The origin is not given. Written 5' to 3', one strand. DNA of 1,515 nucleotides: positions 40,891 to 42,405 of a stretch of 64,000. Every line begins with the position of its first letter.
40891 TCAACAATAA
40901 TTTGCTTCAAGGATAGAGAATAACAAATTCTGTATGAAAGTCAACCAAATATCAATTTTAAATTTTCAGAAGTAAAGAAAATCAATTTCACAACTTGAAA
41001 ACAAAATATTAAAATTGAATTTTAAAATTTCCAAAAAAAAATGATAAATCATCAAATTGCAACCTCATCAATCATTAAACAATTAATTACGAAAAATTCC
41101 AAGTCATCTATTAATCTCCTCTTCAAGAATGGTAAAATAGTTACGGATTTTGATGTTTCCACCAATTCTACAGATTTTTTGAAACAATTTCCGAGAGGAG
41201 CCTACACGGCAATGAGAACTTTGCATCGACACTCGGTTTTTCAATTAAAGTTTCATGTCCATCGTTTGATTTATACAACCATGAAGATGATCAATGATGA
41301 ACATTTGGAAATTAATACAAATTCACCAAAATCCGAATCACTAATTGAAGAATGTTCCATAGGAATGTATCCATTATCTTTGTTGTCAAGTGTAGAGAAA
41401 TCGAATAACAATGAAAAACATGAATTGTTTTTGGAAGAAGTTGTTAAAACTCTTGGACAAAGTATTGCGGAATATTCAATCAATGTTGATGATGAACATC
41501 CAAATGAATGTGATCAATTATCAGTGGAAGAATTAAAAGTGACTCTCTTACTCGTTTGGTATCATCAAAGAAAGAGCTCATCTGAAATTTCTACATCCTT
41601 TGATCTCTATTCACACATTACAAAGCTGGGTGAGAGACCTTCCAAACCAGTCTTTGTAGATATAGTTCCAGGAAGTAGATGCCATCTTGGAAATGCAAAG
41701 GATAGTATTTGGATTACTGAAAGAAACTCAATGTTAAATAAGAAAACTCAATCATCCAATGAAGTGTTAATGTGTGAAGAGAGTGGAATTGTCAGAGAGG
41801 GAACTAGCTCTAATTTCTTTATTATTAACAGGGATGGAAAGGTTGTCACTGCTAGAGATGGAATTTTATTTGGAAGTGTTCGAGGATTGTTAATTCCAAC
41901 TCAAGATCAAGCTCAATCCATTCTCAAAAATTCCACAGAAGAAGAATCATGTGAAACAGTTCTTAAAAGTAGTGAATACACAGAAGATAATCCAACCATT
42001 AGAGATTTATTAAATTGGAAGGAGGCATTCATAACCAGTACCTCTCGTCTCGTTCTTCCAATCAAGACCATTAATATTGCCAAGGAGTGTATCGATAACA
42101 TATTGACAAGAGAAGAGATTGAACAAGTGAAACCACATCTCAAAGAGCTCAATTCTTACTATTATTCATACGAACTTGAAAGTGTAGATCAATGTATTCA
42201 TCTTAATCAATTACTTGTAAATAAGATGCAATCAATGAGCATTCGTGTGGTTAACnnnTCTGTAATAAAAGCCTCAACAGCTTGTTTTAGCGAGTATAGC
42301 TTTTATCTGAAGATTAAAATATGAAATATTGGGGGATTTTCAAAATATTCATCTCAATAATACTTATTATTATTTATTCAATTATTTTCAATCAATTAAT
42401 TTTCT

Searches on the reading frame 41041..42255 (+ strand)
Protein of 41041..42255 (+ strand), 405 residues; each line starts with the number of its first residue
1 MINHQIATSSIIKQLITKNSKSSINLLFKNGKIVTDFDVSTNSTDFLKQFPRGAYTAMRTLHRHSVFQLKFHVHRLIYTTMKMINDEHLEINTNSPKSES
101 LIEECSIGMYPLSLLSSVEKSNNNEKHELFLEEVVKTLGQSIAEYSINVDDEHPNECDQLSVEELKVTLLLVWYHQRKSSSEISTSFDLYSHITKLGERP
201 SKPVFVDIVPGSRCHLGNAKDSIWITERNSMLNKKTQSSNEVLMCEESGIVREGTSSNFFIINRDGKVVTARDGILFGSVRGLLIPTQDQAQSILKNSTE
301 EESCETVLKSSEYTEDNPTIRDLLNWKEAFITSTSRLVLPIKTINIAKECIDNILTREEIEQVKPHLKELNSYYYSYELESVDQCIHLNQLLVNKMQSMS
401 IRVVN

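Call 73: search_protein_families(library=pfam, proteins=[window:41041-42255:+], max_evalue=0.001)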
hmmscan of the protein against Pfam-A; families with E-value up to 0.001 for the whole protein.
window:41041-42255:+ (405 aa): 1 family
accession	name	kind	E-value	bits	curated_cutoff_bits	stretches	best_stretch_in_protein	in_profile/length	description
PF01063.24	Aminotran_4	-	2.3e-14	54.2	28.5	1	233-344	129-223/223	Amino-transferase class IV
